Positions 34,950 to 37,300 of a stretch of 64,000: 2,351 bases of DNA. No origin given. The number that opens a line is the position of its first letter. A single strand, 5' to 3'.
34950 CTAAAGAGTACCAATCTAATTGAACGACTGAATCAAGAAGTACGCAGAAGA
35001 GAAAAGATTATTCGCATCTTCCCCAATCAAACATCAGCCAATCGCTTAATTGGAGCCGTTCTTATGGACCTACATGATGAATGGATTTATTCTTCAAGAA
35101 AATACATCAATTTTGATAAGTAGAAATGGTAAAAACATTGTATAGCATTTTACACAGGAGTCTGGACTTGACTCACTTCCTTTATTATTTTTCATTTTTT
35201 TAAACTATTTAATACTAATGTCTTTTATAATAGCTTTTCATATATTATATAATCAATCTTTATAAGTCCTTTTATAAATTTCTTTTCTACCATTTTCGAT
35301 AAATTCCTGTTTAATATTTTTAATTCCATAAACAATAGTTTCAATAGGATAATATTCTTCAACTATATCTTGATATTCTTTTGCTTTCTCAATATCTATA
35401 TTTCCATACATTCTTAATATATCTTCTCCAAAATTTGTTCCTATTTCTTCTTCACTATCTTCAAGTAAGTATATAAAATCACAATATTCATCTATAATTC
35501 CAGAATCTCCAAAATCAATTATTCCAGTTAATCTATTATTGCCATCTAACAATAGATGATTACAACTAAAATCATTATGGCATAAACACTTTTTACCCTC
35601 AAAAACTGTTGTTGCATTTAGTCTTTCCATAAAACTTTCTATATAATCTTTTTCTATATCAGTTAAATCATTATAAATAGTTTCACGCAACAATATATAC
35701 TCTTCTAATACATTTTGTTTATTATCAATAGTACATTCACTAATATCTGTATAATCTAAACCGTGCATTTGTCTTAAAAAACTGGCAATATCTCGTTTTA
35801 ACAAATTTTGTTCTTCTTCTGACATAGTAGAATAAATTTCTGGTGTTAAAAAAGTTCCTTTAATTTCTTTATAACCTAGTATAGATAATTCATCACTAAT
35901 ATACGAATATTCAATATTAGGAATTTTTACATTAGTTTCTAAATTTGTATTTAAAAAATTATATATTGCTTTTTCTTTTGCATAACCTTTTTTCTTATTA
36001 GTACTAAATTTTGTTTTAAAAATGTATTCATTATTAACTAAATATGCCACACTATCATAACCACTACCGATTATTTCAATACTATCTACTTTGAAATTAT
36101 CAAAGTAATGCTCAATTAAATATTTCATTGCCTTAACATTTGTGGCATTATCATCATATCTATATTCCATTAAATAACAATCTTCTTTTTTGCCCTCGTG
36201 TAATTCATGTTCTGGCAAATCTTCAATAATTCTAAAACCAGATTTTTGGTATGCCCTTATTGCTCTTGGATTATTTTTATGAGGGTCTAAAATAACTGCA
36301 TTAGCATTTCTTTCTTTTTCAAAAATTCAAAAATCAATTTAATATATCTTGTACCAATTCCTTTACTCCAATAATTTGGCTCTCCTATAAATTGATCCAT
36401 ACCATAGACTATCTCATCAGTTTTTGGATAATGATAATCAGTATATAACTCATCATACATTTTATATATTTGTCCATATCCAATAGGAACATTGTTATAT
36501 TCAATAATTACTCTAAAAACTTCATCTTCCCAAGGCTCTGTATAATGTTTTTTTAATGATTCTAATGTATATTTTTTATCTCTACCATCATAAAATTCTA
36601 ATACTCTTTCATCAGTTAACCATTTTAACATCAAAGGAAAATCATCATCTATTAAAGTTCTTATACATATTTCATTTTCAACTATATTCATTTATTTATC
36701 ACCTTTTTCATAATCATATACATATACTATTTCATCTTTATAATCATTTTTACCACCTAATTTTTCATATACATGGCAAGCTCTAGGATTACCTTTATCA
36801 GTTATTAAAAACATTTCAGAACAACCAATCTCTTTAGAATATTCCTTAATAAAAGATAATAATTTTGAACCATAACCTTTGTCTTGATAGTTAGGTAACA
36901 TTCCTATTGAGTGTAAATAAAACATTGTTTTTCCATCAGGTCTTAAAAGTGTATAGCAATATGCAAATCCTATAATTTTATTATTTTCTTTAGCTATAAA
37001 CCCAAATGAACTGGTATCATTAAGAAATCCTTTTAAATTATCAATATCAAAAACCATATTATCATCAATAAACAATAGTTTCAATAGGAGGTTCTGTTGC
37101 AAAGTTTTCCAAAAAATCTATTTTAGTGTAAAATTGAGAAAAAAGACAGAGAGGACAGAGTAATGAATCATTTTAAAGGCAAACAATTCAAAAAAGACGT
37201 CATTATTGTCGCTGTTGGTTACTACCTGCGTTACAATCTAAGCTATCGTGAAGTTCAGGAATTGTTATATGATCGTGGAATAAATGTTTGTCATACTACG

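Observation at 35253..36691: aac(6')-Ie-aph(2'')-Ia inactivated by a homopolymer frameshift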

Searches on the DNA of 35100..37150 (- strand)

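Call 3: search_dna_similar(query=window:35100-37150:-, collection=plasmids, mode=near, max_rows=40)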
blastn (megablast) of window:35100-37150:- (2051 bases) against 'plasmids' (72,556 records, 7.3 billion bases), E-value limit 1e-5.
Records with a match: 1469; places in all: 3425; records where one place covers at least 80% of the query: 461.
Best place of each record, by identity: >=99% 1091; 95-99% 357; 90-95% 16; 80-90% 5.
By first word of the organism name: Enterococcus 695; Lactococcus 356; Staphylococcus 255; Listeria 68; Lactiplantibacillus 25; Pediococcus 16; Mammaliicoccus 7; Ligilactobacillus 4; Campylobacter 4; Tetragenococcus 4; and 22 more.
By predicted mobility (MOB-suite, as given by PLSDB): mobilizable 674; conjugative 490; non-mobilizable 305.
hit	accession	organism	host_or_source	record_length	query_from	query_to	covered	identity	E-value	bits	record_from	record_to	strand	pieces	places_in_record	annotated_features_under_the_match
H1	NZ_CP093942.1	Enterococcus faecium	Homo sapiens,blood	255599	1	2051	100%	100.0%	0e+0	4070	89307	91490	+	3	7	bifunctional aminoglycoside N-acetyltransferase ... | AAC(6')-Ie-APH(2'')-Ia ...: aminoglycoside bifunctional resistance protein (x2) | aac(6')-Ie/aph(2'')-Ia: bifunctional aminoglycoside N-acetyltransferase ... | GNAT family N-acetyltransferase | IS256-like element IS256 family transposase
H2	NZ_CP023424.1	Enterococcus faecium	Homo sapiens,blood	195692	62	2051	97%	100.0%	0e+0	3670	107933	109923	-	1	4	bifunctional aminoglycoside N-acetyltransferase ... | AAC(6')-Ie-APH(2'')-Ia ...: aminoglycoside bifunctional resistance protein (x2) | aac(6')-Ie/aph(2'')-Ia: bifunctional aminoglycoside N-acetyltransferase ... | GNAT family N-acetyltransferase | IS256-like element IS256 family transposase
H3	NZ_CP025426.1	Enterococcus faecium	WGS,fodder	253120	62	2051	97%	100.0%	0e+0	3670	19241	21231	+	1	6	bifunctional aminoglycoside N-acetyltransferase ... | aac(6')-Ie/aph(2'')-Ia: bifunctional aminoglycoside N-acetyltransferase ... (x2) | GNAT family N-acetyltransferase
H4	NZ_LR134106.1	Enterococcus faecium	-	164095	62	2051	97%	100.0%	0e+0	3670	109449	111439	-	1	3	bifunctional aminoglycoside N-acetyltransferase ... | AAC(6')-Ie-APH(2'')-Ia ...: aminoglycoside bifunctional resistance protein (x2) | aac(6')-Ie/aph(2'')-Ia: bifunctional aminoglycoside N-acetyltransferase ... | GNAT family N-acetyltransferase | IS256-like element IS256 family transposase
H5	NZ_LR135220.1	Enterococcus faecium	-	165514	62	2051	97%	100.0%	0e+0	3670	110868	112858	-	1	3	bifunctional aminoglycoside N-acetyltransferase ... | AAC(6')-Ie-APH(2'')-Ia ...: aminoglycoside bifunctional resistance protein (x2) | aac(6')-Ie/aph(2'')-Ia: bifunctional aminoglycoside N-acetyltransferase ... | GNAT family N-acetyltransferase | IS256-like element IS256 family transposase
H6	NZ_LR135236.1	Enterococcus faecium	-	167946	62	2051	97%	100.0%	0e+0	3670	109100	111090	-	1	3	bifunctional aminoglycoside N-acetyltransferase ... | AAC(6')-Ie-APH(2'')-Ia ...: aminoglycoside bifunctional resistance protein (x2) | aac(6')-Ie/aph(2'')-Ia: bifunctional aminoglycoside N-acetyltransferase ... | GNAT family N-acetyltransferase | IS256-like element IS256 family transposase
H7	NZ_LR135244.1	Enterococcus faecium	-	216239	62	2051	97%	100.0%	0e+0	3670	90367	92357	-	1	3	bifunctional aminoglycoside N-acetyltransferase ... | AAC(6')-Ie-APH(2'')-Ia ...: aminoglycoside bifunctional resistance protein (x2) | aac(6')-Ie/aph(2'')-Ia: bifunctional aminoglycoside N-acetyltransferase ... | GNAT family N-acetyltransferase | IS256-like element IS256 family transposase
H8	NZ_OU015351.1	Enterococcus faecium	Homo sapiens,hepatic abscess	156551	62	2051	97%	100.0%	0e+0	3670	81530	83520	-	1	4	bifunctional aminoglycoside N-acetyltransferase ... | AAC(6')-Ie-APH(2'')-Ia ...: aminoglycoside bifunctional resistance protein (x2) | aac(6')-Ie/aph(2'')-Ia: bifunctional aminoglycoside N-acetyltransferase ... | GNAT family N-acetyltransferase | IS256-like element IS256 family transposase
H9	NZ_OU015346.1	Enterococcus faecium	Homo sapiens,blood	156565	62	2051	97%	100.0%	0e+0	3670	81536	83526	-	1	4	bifunctional aminoglycoside N-acetyltransferase ... | AAC(6')-Ie-APH(2'')-Ia ...: aminoglycoside bifunctional resistance protein (x2) | aac(6')-Ie/aph(2'')-Ia: bifunctional aminoglycoside N-acetyltransferase ... | GNAT family N-acetyltransferase | IS256-like element IS256 family transposase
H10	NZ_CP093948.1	Enterococcus faecium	Homo sapiens,sanies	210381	62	2051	97%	100.0%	0e+0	3670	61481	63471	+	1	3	bifunctional aminoglycoside N-acetyltransferase ... | AAC(6')-Ie-APH(2'')-Ia ...: aminoglycoside bifunctional resistance protein (x2) | aac(6')-Ie/aph(2'')-Ia: bifunctional aminoglycoside N-acetyltransferase ... | GNAT family N-acetyltransferase | IS256-like element IS256 family transposase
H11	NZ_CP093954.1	Enterococcus faecium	Homo sapiens,urine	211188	62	2051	97%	100.0%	0e+0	3670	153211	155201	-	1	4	bifunctional aminoglycoside N-acetyltransferase ... | AAC(6')-Ie-APH(2'')-Ia ...: aminoglycoside bifunctional resistance protein (x2) | aac(6')-Ie/aph(2'')-Ia: bifunctional aminoglycoside N-acetyltransferase ... | GNAT family N-acetyltransferase | IS256-like element IS256 family transposase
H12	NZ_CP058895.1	Enterococcus faecium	Homo sapiens,whole organism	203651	62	2051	97%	100.0%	0e+0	3670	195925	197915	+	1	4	bifunctional aminoglycoside N-acetyltransferase ... | AAC(6')-Ie-APH(2'')-Ia ...: aminoglycoside bifunctional resistance protein (x2) | aac(6')-Ie/aph(2'')-Ia: bifunctional aminoglycoside N-acetyltransferase ... | GNAT family N-acetyltransferase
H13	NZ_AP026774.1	Enterococcus faecium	-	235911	62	2051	97%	100.0%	0e+0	3670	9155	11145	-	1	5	bifunctional aminoglycoside N-acetyltransferase ... | AAC(6')-Ie-APH(2'')-Ia ...: aminoglycoside bifunctional resistance protein (x2) | aac(6')-Ie/aph(2'')-Ia: bifunctional aminoglycoside N-acetyltransferase ... | GNAT family N-acetyltransferase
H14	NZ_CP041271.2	Enterococcus faecium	Homo sapiens,feces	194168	62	2051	97%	100.0%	0e+0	3670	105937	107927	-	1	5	bifunctional aminoglycoside N-acetyltransferase ... | AAC(6')-Ie-APH(2'')-Ia ...: aminoglycoside bifunctional resistance protein | aac(6')-Ie/aph(2'')-Ia: bifunctional aminoglycoside N-acetyltransferase ... | GNAT family N-acetyltransferase | IS256-like element IS256 family transposase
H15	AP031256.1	Enterococcus faecium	-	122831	62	2051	97%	100.0%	0e+0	3670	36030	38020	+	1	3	aph(2'')-Ia_2: aminoglycoside O-phosphotransferase APH(2'')-Ia | AAC(6')-Ie-APH(2'')-Ia ...: aminoglycoside bifunctional resistance protein (x2) | aac(6')-Ie/aph(2'')-Ia: bifunctional aminoglycoside N-acetyltransferase ... | GNAT family N-acetyltransferase | aph(2'')-Ia_1: aminoglycoside O-phosphotransferase APH(2'')-Ia | and 1 other names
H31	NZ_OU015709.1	Enterococcus faecium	Homo sapiens,Inguinal/Rectal swab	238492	62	2051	97%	99.9%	0e+0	3664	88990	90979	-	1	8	AAC(6')-Ie-APH(2'')-Ia ...: aminoglycoside bifunctional resistance protein (x4) | GNAT family N-acetyltransferase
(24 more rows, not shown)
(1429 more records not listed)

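Call 5: get_annotated_region(hit=H1, flank=4000)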
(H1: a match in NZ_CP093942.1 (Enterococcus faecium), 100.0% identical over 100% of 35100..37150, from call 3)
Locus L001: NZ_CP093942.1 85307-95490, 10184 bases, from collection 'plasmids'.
description: Enterococcus faecium strain NY2032 plasmid pNY2032-1, complete sequence
organism: Enterococcus faecium (NCBI taxid 1352)
taxonomy: Bacteria; Bacillota; Bacilli; Lactobacillales; Enterococcaceae; Enterococcus; Enterococcus faecium
host: -; source: Homo sapiens,blood; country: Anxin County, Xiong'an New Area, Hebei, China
typing (MOB-suite, as given by PLSDB): conjugative; replicon rep_cluster_893; relaxase MOBP; mating-pair formation MPF_T
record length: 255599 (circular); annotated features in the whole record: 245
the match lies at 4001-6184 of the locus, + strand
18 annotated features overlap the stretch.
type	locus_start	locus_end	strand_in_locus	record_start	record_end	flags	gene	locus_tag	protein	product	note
CDS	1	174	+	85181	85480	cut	-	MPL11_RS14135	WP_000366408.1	BRCT domain-containing protein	-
CDS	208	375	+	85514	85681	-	-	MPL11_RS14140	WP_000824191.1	hypothetical protein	-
CDS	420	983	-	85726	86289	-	-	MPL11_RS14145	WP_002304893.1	recombinase family protein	GO:0006310 - DNA recombination [Evidence IEA]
CDS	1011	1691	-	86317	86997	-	-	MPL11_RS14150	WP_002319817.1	IS6-like element ISS1N family transposase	GO:0006313 - DNA transposition [Evidence IEA]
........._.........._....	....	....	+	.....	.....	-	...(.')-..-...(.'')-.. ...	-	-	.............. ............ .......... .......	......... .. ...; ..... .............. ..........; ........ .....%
CDS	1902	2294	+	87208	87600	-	-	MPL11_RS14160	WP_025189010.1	GNAT family N-acetyltransferase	-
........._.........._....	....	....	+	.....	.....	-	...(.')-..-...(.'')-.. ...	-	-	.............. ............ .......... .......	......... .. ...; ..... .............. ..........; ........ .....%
CDS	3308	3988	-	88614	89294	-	-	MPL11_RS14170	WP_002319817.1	IS6-like element ISS1N family transposase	GO:0006313 - DNA transposition [Evidence IEA]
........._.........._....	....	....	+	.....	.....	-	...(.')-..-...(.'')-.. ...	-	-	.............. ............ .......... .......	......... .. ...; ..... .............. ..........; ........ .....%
CDS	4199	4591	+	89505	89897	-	-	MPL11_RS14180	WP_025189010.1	GNAT family N-acetyltransferase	-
CDS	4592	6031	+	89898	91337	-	-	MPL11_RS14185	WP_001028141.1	bifunctional aminoglycoside N-acetyltransferase AAC(6')-Ie/aminoglycoside O-phosphotransferase APH(2'')-Ia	-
predicted_resistance_gene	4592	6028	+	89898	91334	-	aac(6')-Ie/aph(2'')-Ia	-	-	bifunctional aminoglycoside N-acetyltransferase AAC(6')-Ie/aminoglycoside O-phosphotransferase APH(2'')-Ia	predicted by amrfinderplus; class AMINOGLYCOSIDE; identity 99.79%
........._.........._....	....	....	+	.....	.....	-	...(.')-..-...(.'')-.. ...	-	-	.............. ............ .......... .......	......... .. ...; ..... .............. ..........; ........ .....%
CDS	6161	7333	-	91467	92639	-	-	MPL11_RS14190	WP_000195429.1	IS256-like element IS256 family transposase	GO:0006313 - DNA transposition [Evidence IEA]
CDS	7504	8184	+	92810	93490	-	-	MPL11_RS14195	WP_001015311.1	IS6-like element IS1216 family transposase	GO:0006313 - DNA transposition [Evidence IEA]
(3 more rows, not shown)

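Call 6: get_annotated_region(hit=H31, flank=4000)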
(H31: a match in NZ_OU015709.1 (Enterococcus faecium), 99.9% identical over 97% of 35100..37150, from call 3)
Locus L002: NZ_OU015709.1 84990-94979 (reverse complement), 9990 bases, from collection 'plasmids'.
description: Enterococcus faecium isolate USZ_VRE32_P32 plasmid pl1, complete sequence
organism: Enterococcus faecium (NCBI taxid 1352)
taxonomy: Bacteria; Bacillota; Bacilli; Lactobacillales; Enterococcaceae; Enterococcus; Enterococcus faecium
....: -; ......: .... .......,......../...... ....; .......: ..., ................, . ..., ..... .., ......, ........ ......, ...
typing (MOB-suite, as given by PLSDB): conjugative; replicon rep_cluster_893; relaxase MOBP; mating-pair formation MPF_T
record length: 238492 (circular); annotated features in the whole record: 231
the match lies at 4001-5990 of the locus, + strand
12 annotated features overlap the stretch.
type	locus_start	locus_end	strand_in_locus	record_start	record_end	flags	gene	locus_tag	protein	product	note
CDS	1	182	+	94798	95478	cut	-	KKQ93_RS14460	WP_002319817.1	IS6-like element ISS1N family transposase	GO:0006313 - DNA transposition [Evidence IEA]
CDS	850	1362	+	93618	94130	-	-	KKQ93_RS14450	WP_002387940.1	transposase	GO:0006313 - DNA transposition [Evidence IEA]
CDS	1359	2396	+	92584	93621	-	-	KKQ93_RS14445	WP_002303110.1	IS3 family transposase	-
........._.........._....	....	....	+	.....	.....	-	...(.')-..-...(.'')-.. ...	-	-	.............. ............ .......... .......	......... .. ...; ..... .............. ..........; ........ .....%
CDS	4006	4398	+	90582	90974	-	-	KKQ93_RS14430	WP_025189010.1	GNAT family N-acetyltransferase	-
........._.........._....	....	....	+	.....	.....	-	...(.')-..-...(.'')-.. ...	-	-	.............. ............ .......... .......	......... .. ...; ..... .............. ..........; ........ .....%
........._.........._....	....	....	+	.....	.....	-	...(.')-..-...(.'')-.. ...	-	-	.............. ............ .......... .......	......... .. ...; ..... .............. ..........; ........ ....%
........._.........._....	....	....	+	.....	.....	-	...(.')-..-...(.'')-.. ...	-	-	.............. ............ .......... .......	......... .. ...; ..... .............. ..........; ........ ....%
CDS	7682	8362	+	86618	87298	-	-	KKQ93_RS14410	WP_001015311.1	IS6-like element IS1216 family transposase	GO:0006313 - DNA transposition [Evidence IEA]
CDS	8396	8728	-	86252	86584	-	tnpB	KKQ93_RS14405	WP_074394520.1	IS66 family insertion sequence element accessory protein TnpB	-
CDS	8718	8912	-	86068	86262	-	-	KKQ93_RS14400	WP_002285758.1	hypothetical protein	-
CDS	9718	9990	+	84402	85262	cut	-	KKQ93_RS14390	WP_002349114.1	Rossmann-like and DUF2520 domain-containing protein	-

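Call 7: get_annotated_region(hit=H2, flank=4000)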
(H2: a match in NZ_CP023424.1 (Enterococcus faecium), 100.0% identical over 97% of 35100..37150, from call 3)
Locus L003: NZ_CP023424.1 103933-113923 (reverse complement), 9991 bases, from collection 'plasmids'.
description: Enterococcus faecium strain K60-39 plasmid pTT39_p1, complete sequence
organism: Enterococcus faecium (NCBI taxid 1352)
taxonomy: Bacteria; Bacillota; Bacilli; Lactobacillales; Enterococcaceae; Enterococcus; Enterococcus faecium
host: -; source: Homo sapiens,blood; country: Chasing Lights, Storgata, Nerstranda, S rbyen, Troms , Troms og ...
typing (MOB-suite, as given by PLSDB): conjugative; replicon rep_cluster_893; relaxase MOBP; mating-pair formation MPF_T
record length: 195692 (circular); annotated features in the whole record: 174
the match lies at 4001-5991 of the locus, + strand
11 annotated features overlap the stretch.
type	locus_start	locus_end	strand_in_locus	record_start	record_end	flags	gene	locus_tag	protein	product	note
CDS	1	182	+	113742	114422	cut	-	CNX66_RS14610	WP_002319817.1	IS6-like element ISS1N family transposase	GO:0006313 - DNA transposition [Evidence IEA]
CDS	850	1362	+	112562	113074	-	-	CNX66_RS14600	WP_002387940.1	transposase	GO:0006313 - DNA transposition [Evidence IEA]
CDS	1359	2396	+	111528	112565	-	-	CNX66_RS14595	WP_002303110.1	IS3 family transposase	-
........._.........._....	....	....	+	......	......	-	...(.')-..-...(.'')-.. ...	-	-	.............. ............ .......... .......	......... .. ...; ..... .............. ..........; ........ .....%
CDS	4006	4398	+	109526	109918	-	-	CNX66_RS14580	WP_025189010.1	GNAT family N-acetyltransferase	-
CDS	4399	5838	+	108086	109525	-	-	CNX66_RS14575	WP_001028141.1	bifunctional aminoglycoside N-acetyltransferase AAC(6')-Ie/aminoglycoside O-phosphotransferase APH(2'')-Ia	-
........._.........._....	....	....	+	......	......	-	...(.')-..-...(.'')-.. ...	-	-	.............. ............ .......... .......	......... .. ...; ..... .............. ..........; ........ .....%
predicted_resistance_gene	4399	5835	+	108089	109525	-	aac(6')-Ie/aph(2'')-Ia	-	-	bifunctional aminoglycoside N-acetyltransferase AAC(6')-Ie/aminoglycoside O-phosphotransferase APH(2'')-Ia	predicted by amrfinderplus; class AMINOGLYCOSIDE; identity 99.79%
CDS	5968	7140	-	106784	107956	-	-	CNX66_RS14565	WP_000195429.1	IS256-like element IS256 family transposase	GO:0006313 - DNA transposition [Evidence IEA]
CDS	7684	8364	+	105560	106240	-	-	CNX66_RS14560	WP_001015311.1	IS6-like element IS1216 family transposase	GO:0006313 - DNA transposition [Evidence IEA]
CDS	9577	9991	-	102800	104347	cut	-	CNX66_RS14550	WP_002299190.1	IS66 family transposase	-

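Call 20: search_dna_similar(query=window:36275-36360:-, collection=plasmids, mode=near, max_rows=40)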
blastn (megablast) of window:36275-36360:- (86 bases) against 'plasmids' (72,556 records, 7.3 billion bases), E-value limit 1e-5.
Records with a match: 576; places in all: 648; records where one place covers at least 80% of the query: 574.
Best place of each record, by identity: >=99% 11; 95-99% 562; 90-95% 3.
By first word of the organism name: Enterococcus 319; Staphylococcus 226; Lactococcus 6; Mammaliicoccus 6; Ligilactobacillus 4; Macrococcoides 2; Glaesserella 2; Clostridium 2; Salmonella 2; Aliarcobacter 1; and 6 more.
By predicted mobility (MOB-suite, as given by PLSDB): conjugative 272; mobilizable 180; non-mobilizable 124.
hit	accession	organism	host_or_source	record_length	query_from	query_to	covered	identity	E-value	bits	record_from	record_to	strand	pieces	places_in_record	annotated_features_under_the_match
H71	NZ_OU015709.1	Enterococcus faecium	Homo sapiens,Inguinal/Rectal swab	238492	1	86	100%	100.0%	3e-37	159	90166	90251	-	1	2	AAC(6')-Ie-APH(2'')-Ia ...: aminoglycoside bifunctional resistance protein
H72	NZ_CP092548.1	Staphylococcus aureus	Homo sapiens,urine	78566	1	86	100%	100.0%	3e-37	159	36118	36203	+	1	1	AAC(6')-Ie-APH(2'')-Ia ...: aminoglycoside bifunctional resistance protein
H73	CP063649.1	Enterococcus faecium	Homo sapiens,rectal swab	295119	1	86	100%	100.0%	3e-37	159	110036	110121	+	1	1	AAC(6')-Ie-APH(2'')-Ia ...: aminoglycoside bifunctional resistance protein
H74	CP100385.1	Staphylococcus epidermidis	single cell,human skin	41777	1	86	100%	100.0%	3e-37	159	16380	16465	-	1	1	AAC(6')-Ie-APH(2'')-Ia ...: aminoglycoside bifunctional resistance protein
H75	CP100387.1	Staphylococcus epidermidis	single cell,human skin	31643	1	86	100%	100.0%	3e-37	159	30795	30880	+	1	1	AAC(6')-Ie-APH(2'')-Ia ...: aminoglycoside bifunctional resistance protein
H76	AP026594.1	Enterococcus faecium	Homo sapiens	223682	1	86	100%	100.0%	3e-37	159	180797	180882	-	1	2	none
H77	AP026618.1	Enterococcus faecium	Homo sapiens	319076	1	86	100%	100.0%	3e-37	159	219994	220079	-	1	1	none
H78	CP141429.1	Staphylococcus aureus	Homo sapiens,clinical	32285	1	86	100%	100.0%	3e-37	159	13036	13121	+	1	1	AAC(6')-Ie-APH(2'')-Ia ...: aminoglycoside bifunctional resistance protein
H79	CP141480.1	Staphylococcus aureus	Homo sapiens,clinical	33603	1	86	100%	100.0%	3e-37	159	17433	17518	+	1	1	AAC(6')-Ie-APH(2'')-Ia ...: aminoglycoside bifunctional resistance protein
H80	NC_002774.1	Staphylococcus aureus subsp. aureus Mu50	-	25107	1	86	100%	98.9%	1e-35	154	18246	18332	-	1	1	aph(2'')-Ia: aminoglycoside O-phosphotransferase APH(2'')-Ia | AAC(6')-Ie-APH(2'')-Ia ...: aminoglycoside bifunctional resistance protein | aac(6')-Ie/aph(2'')-Ia: bifunctional aminoglycoside N-acetyltransferase ...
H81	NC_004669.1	Enterococcus faecalis V583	-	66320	1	86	100%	98.9%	1e-35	154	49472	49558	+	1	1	aph(2'')-Ia: aminoglycoside O-phosphotransferase APH(2'')-Ia | aac(6')-Ie/aph(2'')-Ia: bifunctional aminoglycoside N-acetyltransferase ... | AAC(6')-Ie-APH(2'')-Ia ...: aminoglycoside bifunctional resistance protein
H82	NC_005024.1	Staphylococcus aureus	-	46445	1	86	100%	98.9%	1e-35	154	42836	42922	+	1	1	aph(2'')-Ia: aminoglycoside O-phosphotransferase APH(2'')-Ia | aac(6')-Ie/aph(2'')-Ia: bifunctional aminoglycoside N-acetyltransferase ... | AAC(6')-Ie-APH(2'')-Ia ...: aminoglycoside bifunctional resistance protein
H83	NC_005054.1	Staphylococcus aureus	-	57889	1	86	100%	98.9%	1e-35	154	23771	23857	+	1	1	aph(2'')-Ia: aminoglycoside O-phosphotransferase APH(2'')-Ia | aac(6')-Ie/aph(2'')-Ia: bifunctional aminoglycoside N-acetyltransferase ... | AAC(6')-Ie-APH(2'')-Ia ...: aminoglycoside bifunctional resistance protein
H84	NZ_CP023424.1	Enterococcus faecium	Homo sapiens,blood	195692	1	86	100%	98.9%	1e-35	154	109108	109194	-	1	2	bifunctional aminoglycoside N-acetyltransferase ... | AAC(6')-Ie-APH(2'')-Ia ...: aminoglycoside bifunctional resistance protein | aac(6')-Ie/aph(2'')-Ia: bifunctional aminoglycoside N-acetyltransferase ...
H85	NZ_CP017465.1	Staphylococcus pasteuri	cell culture,Korean fermented food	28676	1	86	100%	98.9%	1e-35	154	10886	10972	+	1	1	aph(2'')-Ia: aminoglycoside O-phosphotransferase APH(2'')-Ia | aac(6')-Ie/aph(2'')-Ia: bifunctional aminoglycoside N-acetyltransferase ... | AAC(6')-Ie-APH(2'')-Ia ...: aminoglycoside bifunctional resistance protein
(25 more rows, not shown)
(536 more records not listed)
